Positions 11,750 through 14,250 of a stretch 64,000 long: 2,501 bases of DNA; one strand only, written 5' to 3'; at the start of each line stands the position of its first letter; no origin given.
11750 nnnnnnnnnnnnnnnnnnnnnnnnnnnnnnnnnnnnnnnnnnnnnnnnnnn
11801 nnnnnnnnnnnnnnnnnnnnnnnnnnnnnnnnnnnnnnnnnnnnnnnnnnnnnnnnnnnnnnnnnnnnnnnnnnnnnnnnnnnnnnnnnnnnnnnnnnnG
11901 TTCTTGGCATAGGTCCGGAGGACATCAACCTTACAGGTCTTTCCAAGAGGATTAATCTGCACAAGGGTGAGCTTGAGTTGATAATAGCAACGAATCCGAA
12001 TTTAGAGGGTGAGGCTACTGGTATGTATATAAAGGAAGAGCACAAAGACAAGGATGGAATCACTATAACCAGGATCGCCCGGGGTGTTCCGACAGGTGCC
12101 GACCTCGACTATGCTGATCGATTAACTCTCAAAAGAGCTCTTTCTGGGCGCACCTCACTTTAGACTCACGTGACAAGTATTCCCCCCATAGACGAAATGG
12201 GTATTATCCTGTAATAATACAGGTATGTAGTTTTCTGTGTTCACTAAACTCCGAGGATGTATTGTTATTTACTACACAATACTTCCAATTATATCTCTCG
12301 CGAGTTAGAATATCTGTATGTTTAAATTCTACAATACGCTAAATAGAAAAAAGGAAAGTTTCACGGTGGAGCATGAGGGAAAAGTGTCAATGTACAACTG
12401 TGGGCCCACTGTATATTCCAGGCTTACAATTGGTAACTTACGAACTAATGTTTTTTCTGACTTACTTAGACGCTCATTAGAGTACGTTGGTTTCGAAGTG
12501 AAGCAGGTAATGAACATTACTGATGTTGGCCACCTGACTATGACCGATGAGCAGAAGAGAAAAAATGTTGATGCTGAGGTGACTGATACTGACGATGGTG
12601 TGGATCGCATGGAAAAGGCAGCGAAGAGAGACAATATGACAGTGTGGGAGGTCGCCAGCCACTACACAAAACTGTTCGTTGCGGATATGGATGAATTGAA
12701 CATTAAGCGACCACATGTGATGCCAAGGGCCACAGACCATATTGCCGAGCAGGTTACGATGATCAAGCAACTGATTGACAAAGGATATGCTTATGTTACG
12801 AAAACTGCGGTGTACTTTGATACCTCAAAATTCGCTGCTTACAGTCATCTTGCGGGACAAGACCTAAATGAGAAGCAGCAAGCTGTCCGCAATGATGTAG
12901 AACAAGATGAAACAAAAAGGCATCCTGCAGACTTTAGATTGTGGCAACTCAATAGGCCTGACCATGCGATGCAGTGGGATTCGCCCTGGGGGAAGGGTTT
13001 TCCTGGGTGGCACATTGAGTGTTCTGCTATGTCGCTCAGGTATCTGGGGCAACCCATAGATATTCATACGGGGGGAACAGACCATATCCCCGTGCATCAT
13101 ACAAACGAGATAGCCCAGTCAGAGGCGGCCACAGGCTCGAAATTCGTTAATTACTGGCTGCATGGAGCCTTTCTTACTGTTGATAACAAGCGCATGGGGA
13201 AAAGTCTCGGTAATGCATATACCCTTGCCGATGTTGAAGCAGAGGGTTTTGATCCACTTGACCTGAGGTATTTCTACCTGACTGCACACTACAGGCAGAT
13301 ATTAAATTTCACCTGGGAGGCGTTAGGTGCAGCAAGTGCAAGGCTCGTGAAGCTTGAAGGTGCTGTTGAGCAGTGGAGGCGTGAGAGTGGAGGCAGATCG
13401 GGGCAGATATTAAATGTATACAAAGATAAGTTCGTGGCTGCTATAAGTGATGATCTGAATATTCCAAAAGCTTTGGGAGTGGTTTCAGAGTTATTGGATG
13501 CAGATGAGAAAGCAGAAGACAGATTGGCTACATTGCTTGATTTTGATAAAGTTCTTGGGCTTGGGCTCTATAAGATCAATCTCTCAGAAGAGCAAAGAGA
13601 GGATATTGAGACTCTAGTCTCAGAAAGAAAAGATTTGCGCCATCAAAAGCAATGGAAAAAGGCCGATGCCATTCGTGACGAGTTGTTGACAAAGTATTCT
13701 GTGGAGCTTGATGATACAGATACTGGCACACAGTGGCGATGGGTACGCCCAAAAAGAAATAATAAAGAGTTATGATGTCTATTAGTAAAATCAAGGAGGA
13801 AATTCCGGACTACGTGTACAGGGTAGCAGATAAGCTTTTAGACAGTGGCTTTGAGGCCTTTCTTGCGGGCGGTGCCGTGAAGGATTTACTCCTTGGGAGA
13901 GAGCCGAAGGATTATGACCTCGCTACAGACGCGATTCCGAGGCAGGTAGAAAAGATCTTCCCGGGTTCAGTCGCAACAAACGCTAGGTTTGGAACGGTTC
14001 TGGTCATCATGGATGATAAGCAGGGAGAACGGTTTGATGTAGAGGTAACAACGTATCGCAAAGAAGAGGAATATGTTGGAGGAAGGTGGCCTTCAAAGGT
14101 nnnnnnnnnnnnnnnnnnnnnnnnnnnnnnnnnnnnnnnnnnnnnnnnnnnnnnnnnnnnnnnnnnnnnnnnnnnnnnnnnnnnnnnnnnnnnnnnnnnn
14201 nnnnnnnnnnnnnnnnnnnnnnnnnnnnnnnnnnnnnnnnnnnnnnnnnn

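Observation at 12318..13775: CysRS with HIGH replaced by TIGN and KMSKS by RMGKS while the zinc/cysteine-binding site is intact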

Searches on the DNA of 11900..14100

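Call 42: search_rna_families(source=window, start=11900, end=14100, threshold=evalue, max_evalue=1)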
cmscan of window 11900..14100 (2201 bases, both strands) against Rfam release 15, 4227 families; matches with E-value up to 1: 0.
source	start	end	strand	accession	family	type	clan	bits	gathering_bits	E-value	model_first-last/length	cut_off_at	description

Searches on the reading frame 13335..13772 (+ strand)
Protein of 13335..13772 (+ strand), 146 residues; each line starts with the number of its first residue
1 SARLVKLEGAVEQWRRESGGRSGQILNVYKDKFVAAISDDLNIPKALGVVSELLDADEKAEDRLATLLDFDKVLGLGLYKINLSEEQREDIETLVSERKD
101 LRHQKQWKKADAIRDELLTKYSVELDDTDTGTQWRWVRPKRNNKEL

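Call 46: search_protein_families(library=pfam, proteins=[window:13335-13772:+], max_evalue=10)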
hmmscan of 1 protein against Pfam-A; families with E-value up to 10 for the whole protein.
window:13335-13772:+ (146 aa): 2 families
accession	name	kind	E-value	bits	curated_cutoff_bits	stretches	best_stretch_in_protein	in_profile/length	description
PF09190.17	DALR_2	-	0.00018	22.5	22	1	32-61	1-30/57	DALR domain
PF23493.1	CysS_C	-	0.0006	20.3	23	1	89-135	6-51/51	Cysteinyl-tRNA ligase anticodon binding domain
